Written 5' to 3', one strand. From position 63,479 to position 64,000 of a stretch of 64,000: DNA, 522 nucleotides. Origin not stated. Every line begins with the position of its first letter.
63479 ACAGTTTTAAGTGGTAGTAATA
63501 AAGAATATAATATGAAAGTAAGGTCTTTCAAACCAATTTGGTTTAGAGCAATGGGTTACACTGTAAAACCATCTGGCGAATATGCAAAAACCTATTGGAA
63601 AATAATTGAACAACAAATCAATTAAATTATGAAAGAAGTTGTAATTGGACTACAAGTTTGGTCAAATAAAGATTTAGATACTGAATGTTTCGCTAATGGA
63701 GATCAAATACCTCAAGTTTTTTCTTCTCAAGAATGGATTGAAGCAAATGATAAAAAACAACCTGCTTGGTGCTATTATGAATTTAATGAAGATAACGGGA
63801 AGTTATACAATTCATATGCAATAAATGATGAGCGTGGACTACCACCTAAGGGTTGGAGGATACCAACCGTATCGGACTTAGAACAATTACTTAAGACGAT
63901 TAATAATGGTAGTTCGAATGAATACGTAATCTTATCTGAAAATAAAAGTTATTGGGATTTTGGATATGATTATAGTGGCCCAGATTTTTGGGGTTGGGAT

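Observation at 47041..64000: tRNA-Arg-linked accessory island rich in orphan genes and defence modules, right boundary outside the window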

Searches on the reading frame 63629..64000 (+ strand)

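Call 6: search_protein_families(library=pfam, max_evalue=0.01, proteins=[window:63629-64000:+])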
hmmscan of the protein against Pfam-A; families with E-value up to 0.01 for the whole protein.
window:63629-64000:+ (124 aa): 2 families
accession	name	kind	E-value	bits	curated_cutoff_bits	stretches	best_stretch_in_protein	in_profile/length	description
PF09603.15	Fib_succ_major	-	9.7e-15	55.7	33.9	1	4-93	1-87/187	Fibrobacter succinogenes major domain (Fib_succ_major)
PF24683.1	CT021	-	0.0026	18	27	1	27-72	26-71/125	CT021 protein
